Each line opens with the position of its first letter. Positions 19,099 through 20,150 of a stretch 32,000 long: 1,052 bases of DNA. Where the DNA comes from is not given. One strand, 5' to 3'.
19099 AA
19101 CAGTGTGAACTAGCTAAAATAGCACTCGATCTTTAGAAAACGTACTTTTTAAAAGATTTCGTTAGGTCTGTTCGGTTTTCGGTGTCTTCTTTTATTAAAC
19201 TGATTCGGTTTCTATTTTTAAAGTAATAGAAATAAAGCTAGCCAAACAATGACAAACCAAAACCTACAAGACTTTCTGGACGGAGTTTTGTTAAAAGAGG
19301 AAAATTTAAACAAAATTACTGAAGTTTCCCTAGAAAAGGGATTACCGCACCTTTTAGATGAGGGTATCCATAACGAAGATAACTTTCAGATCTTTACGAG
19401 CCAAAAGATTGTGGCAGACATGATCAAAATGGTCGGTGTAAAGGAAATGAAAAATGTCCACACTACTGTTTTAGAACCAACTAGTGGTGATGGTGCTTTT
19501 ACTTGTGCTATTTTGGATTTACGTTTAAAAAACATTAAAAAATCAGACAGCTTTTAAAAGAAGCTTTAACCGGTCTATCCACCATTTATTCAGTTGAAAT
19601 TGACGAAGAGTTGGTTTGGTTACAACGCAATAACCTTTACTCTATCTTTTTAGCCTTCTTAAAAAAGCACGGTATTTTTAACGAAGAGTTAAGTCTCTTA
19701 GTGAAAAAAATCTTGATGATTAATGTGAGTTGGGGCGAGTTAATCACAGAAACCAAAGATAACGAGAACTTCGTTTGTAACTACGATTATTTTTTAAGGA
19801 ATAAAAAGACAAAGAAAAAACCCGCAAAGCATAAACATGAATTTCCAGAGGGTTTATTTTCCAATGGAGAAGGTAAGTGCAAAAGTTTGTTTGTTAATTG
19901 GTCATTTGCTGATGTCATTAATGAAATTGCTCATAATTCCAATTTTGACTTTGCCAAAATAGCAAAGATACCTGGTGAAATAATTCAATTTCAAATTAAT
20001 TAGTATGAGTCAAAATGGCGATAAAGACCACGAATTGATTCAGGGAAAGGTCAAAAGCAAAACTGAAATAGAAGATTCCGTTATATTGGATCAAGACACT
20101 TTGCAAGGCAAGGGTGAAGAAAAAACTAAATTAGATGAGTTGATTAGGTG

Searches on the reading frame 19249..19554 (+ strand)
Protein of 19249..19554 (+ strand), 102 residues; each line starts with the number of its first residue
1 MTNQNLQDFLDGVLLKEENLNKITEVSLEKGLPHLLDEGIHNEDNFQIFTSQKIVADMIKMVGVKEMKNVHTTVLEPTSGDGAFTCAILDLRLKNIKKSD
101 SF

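Call 8: search_protein_families(library=pfam, max_evalue=0.01, proteins=[window:19249-19554:+])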
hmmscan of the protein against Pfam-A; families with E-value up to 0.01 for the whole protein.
seq(102 aa): 0 families

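Call 64: find_encoding_contigs(protein=window:19249-19554:+, flank=8000, max_places=10)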
Protein seq(102 aa) (102 aa): 13 contigs read that carry it; 7 places shown.
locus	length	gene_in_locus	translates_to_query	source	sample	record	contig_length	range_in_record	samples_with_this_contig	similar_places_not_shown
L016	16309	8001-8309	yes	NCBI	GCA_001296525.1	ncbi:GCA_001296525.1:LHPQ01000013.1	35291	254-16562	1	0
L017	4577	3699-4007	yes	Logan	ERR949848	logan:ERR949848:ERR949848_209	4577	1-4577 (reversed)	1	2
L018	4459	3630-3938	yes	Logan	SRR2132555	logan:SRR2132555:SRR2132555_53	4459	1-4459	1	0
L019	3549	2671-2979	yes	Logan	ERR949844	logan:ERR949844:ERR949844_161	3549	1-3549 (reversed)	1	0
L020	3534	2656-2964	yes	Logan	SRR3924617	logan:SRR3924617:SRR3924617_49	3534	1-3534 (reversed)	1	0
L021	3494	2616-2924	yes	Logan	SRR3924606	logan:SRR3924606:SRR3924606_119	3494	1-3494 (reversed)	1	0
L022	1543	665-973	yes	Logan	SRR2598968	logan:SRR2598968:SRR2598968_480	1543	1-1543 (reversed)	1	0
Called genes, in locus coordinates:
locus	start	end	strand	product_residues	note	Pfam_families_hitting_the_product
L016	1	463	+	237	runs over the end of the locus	?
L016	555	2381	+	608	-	PF05220:MgpC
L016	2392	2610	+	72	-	-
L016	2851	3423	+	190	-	PF01519:DUF16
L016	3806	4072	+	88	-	-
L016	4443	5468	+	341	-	PF01409:tRNA-synt_2d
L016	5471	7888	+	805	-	PF03484:B5 (faint), PF01588:tRNA_bind, PF03483:B3_4, PF17759:tRNA_synthFbeta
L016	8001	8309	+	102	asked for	-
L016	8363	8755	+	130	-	-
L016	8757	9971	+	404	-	PF07669:Eco57I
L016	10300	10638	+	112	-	-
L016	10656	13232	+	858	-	PF04851:ResIII (weak)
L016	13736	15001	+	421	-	PF07669:Eco57I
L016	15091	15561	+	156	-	-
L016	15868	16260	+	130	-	PF07690:MFS_1 (weak)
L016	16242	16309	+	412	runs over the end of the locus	-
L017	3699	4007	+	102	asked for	-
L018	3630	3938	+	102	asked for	-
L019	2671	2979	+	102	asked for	-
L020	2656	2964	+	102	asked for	-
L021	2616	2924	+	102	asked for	-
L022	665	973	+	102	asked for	-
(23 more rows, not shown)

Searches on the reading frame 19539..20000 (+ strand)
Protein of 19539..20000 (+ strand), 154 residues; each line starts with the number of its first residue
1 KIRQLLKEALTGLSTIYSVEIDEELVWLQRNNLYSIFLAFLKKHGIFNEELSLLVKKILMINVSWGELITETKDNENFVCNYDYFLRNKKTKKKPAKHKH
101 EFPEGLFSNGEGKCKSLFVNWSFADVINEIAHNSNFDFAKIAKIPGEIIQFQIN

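Call 8: search_protein_families(library=pfam, max_evalue=0.01, proteins=[window:19539-20000:+])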
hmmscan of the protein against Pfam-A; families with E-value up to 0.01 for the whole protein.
seq(154 aa): 0 families
